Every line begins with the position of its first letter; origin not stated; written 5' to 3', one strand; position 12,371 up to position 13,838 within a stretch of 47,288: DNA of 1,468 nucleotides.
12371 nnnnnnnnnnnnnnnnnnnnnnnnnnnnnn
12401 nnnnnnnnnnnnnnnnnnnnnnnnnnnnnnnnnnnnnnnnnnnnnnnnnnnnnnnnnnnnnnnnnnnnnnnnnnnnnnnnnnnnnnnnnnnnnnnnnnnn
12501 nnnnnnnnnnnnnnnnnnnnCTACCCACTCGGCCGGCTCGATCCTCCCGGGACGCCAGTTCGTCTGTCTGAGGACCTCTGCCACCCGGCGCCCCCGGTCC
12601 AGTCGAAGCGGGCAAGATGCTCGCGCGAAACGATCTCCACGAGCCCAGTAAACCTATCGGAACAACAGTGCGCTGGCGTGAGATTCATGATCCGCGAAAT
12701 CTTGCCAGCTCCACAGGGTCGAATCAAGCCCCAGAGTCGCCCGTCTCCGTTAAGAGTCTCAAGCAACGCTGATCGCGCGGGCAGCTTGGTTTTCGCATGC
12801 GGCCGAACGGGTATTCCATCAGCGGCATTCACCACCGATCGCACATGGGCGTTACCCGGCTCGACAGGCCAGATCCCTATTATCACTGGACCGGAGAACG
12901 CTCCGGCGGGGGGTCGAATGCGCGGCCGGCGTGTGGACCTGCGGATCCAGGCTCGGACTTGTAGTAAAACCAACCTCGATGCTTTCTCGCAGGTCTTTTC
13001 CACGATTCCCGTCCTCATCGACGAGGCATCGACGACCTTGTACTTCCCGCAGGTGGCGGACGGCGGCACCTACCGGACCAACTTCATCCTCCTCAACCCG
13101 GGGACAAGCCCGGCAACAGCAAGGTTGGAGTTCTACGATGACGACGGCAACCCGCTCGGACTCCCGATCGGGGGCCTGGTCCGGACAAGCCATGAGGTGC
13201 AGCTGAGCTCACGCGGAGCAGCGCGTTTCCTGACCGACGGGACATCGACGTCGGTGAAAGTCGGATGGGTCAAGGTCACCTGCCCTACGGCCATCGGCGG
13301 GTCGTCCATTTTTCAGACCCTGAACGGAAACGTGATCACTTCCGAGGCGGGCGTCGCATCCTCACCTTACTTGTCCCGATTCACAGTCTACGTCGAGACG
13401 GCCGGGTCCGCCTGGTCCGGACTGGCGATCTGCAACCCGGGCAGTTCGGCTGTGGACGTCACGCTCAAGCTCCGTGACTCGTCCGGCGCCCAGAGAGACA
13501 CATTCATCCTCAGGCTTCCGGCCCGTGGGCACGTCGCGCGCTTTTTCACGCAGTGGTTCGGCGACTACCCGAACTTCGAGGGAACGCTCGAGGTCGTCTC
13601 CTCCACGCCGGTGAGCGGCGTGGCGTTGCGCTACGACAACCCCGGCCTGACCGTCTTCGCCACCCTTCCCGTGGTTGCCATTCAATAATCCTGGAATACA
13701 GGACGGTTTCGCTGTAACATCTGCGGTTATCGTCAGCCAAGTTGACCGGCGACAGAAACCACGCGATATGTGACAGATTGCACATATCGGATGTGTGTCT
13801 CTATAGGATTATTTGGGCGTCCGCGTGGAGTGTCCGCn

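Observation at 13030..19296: Ten copies of an unnamed ~110-aa repeat shared by three neighbouring genes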

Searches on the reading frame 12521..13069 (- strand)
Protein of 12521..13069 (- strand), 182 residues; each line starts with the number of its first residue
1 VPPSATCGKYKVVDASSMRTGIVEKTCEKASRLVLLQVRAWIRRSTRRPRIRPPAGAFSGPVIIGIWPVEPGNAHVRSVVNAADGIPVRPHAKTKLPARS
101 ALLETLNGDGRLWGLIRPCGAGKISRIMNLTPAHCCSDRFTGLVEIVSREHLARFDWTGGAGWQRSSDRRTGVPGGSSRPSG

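Call 43: search_protein_families(library=pfam, proteins=[window:12521-13069:-], max_evalue=1)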
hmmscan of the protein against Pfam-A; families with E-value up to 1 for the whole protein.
window:12521-13069:- (182 aa): 0 families

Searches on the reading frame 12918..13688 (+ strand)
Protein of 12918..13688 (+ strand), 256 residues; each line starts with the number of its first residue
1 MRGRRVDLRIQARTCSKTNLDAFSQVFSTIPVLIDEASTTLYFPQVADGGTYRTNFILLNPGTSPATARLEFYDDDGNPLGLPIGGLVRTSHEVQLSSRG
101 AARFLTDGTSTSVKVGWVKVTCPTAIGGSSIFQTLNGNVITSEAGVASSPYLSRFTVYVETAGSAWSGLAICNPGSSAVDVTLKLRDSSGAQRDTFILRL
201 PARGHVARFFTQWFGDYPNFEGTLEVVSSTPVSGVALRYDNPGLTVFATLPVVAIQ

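Call 3: search_protein_families(library=pfam, proteins=[window:12918-13688:+], max_evalue=1)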
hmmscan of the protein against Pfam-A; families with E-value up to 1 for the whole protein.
window:12918-13688:+ (256 aa): 2 families
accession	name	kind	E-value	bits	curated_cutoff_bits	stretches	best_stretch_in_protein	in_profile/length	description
PF18986.5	DUF5719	-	0.0003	20.5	26.2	1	37-78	49-90/319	Family of unknown function (DUF5719)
PF19469.4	DUF6006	-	0.18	11.8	26.3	1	141-216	61-131/140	Family of unknown function (DUF6006)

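Call 4: search_protein_families(library=ncbifam, proteins=[window:12918-13688:+], max_evalue=1)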
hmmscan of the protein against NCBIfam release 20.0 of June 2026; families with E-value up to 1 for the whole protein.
window:12918-13688:+ (256 aa): 0 families

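Call 38: find_homologous_proteins(query=window:12918-13688:+, max_evalue=0.001)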
Query window:12918-13688:+ (256 aa): 38 proteins with E <= 0.001 among 1718 candidates.
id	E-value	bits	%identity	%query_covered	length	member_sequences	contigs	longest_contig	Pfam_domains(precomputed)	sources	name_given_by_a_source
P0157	2.0e-165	566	100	100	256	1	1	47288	-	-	-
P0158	1.8e-113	396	63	95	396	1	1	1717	PF18986.6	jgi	jgi:hypothetical protein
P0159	1.5e-105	370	59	91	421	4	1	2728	-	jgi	-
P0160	1.1e-100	354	55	90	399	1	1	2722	-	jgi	jgi:hypothetical protein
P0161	2.5e-100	353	57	92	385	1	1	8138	-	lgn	-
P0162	1.7e-99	350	61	93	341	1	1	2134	PF18986.6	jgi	jgi:hypothetical protein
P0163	2.1e-97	344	57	91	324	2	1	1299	PF18986.6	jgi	jgi:hypothetical protein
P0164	3.8e-97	343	53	91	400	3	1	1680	-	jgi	jgi:hypothetical protein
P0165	1.4e-95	338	55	90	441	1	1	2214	-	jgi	jgi:hypothetical protein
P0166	1.0e-93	331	50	90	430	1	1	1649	PF18986.6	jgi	-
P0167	5.3e-93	329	57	90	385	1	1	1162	PF18986.6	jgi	jgi:hypothetical protein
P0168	1.9e-92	327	55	98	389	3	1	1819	-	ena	-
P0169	2.7e-91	324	54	89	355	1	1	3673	-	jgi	jgi:hypothetical protein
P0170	7.6e-89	316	54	92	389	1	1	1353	PF18986.6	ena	-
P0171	6.8e-88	312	55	90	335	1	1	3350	-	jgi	jgi:hypothetical protein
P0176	7.5e-80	286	57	89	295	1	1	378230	-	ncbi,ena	-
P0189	1.5e-27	115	37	83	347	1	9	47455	-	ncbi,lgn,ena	-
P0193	4.3e-17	81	31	86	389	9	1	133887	PF00963.25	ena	-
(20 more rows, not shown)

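Call 43: search_protein_families(library=pfam, proteins=[P0189, P0193], max_evalue=1)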
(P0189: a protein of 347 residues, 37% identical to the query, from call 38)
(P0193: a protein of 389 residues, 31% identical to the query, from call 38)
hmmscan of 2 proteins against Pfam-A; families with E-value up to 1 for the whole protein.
P0189 (347 aa): 1 family
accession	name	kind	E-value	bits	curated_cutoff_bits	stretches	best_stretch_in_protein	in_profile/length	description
PF15432.12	Sec-ASP3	-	0.25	11.9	27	1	31-88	47-104/126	Accessory Sec secretory system ASP3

P0193 (389 aa): 1 family
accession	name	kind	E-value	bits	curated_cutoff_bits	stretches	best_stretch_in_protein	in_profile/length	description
PF00963.24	Cohesin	-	3.6e-16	60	24.1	1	21-154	1-139/139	Cohesin domain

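Call 50: predict_structure(alignment_id=A5)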
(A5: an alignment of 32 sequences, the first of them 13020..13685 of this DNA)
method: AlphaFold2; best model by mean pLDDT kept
length: 222 residues; sequences in the alignment: 32
mean_pLDDT: 95.8   pTM: 0.90
mean pLDDT of the five models: 95.8, 95.5, 95.5, 95.2, 94.9
residues with pLDDT >= 90: 208; 70-90: 12; 50-70: 2; < 50: 0
segments of 3 or more residues with pLDDT < 50: none
pLDDT, mean of each block of 10 residues (from residue 1): 86 96 97 98 98 98 98 96 98 96 94 94 95 97 98 98 98 97 95 98 91 93 89
secondary structure, 60 per line:
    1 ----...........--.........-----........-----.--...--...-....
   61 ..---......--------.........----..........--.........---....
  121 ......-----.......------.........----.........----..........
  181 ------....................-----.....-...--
elements in order: E5-15 E18-26 E32-39 E48-50 E53-55 E57-62 E66-71 E80-88 E93-102 E105-113 E117-126 E132-138 E145-153 E158-166 E171-175 H176-180 E187-206 E212-216 E218-220
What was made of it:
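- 13026..13364 (+): A256 unit 1 (ASRAH/DUF5719-type beta-sandwich, position-3-like). AlphaFold model pLDDT 95.8 (call 50).
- Dyad: pLDDT 95.8, pTM 0.90 (call 50).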

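Call 53: fold_search(model_id=the predicted structure, library=pdb)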
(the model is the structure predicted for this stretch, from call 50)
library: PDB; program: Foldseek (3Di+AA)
matches with E <= 10: 1164; with E <= 0.001: 24
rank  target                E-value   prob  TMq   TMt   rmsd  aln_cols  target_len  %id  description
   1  3bga_B                8.6e-06  0.72  0.20  0.07  16.1       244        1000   11  Crystal structure of beta-galactosidase from Bacteroides thetaiotaomicron VPI-5482 (released 2007-12-11)
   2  3bga_A                1.2e-05  0.60  0.19  0.07  16.7       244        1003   10  Crystal structure of beta-galactosidase from Bacteroides thetaiotaomicron VPI-5482 (released 2007-12-11)
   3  2xtl_A                4.6e-05  0.72  0.23  0.13  16.0       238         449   11  Structure of the major pilus backbone protein from Streptococcus Agalactiae (released 2011-07-06)
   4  2xtl_B                9.3e-05  0.54  0.22  0.12  16.1       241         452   10  Structure of the major pilus backbone protein from Streptococcus Agalactiae (released 2011-07-06)
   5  1g0d                  1.4e-04  0.44  0.18  0.08  18.1       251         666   12  CRYSTAL STRUCTURE OF RED SEA BREAM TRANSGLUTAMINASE (released 2001-05-23)
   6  1ipj_B                1.5e-04  0.57  0.24  0.16  14.2       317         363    6  CRYSTAL STRUCTURES OF RECOMBINANT AND NATIVE SOYBEAN BETA-CONGLYCININ BETA HOMOTRIMERS COMPLEXES WITH N-ACETYL-D-GLUCO (released 2002-05-16)
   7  3fn9_D                2.3e-04  0.35  0.18  0.09  15.6       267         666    7  Crystal structure of putative beta-galactosidase from bacteroides fragilis (released 2009-01-13)
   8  1nc7_A                2.6e-04  1.00  0.40  0.72   3.6       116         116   10  Crystal Structure of Thermotoga maritima 1070 (released 2003-07-01)
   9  5t9a_B                3.0e-04  0.30  0.18  0.08  17.3       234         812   12  Crystal structure of BuGH2Cwt (released 2017-09-13)
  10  9bey                  3.5e-04  0.28  0.20  0.08  16.6       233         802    8  Structure of a lambda-carrageenan active GH2 A in complex with inhibitor (released 2025-08-27)
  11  5uj6_A                4.0e-04  0.25  0.18  0.07  17.1       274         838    9  Crystal Structure of Bacteroides Uniformis beta-glucuronidase (released 2017-06-28)
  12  4llf_A                4.3e-04  0.25  0.19  0.15  15.4       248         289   12  Crystal structure of Cucumber Necrosis Virus (released 2013-10-30)
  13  8k11_A                5.0e-04  0.30  0.20  0.18  15.7       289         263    7  SID1 transmembrane family member 2 (released 2024-07-10)
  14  5t9g_B                5.0e-04  0.23  0.18  0.08  16.8       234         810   10  Crystal structure of BuGH2Cwt in complex with Galactoisofagomine (released 2017-09-13)
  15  1nc7_D                5.3e-04  1.00  0.40  0.71   3.5       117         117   10  Crystal Structure of Thermotoga maritima 1070 (released 2003-07-01)
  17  1nc7_B                5.7e-04  1.00  0.42  0.75   2.6       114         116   10  Crystal Structure of Thermotoga maritima 1070 (released 2003-07-01)
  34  2ii8_C                1.7e-03  1.00  0.34  0.77   2.8        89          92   16  Anabaena sensory rhodopsin transducer (released 2007-03-20)
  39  2ii8_A                2.2e-03  1.00  0.34  0.74   4.5        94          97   15  Anabaena sensory rhodopsin transducer (released 2007-03-20)
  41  2ii8_D                2.3e-03  1.00  0.35  0.74   3.3        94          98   15  Anabaena sensory rhodopsin transducer (released 2007-03-20)
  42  2ii8_B                2.5e-03  1.00  0.35  0.70   3.3       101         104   15  Anabaena sensory rhodopsin transducer (released 2007-03-20)
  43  2ii9_C                2.7e-03  1.00  0.34  0.76   3.1        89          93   16  Anabaena sensory rhodopsin transducer (released 2007-03-20)
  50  2ii8_F                2.9e-03  1.00  0.34  0.77   2.7        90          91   16  Anabaena sensory rhodopsin transducer (released 2007-03-20)
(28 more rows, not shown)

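Call 61: find_encoding_contigs(protein=P0176, flank=10000, max_places=2)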
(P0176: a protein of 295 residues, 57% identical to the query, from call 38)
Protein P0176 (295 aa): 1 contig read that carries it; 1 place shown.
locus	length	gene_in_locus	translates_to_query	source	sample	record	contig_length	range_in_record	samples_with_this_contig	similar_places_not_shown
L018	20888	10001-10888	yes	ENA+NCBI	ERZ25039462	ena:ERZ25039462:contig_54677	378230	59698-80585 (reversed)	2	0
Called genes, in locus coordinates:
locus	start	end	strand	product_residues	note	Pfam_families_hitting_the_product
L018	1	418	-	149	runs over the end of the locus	-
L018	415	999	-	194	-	PF04542:Sigma70_r2, PF08281:Sigma70_r4_2, PF04545:Sigma70_r4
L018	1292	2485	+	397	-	PF01321:Creatinase_N, PF00557:Peptidase_M24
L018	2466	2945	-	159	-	PF01980:TrmO_N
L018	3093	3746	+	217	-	PF04028:DUF374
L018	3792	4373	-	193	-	PF00578:AhpC-TSA, PF08534:Redoxin, PF00085:Thioredoxin (faint), PF13905:Thioredoxin_8 (weak)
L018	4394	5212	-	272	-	PF13490:zf-HC2 (weak)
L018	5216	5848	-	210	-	PF04542:Sigma70_r2, PF08281:Sigma70_r4_2, PF04545:Sigma70_r4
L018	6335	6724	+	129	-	-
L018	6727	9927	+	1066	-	PF00932:LTD, PF22842:Pel9A-like_beta_helix (faint), PF13229:Beta_helix (weak)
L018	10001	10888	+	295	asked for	-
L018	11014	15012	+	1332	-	PF00932:LTD (weak), PF13229:Beta_helix (weak)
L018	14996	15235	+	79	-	-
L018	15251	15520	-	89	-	-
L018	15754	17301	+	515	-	PF02518:HATPase_c, PF13589:HATPase_c_3, PF09239:Topo-VIb_trans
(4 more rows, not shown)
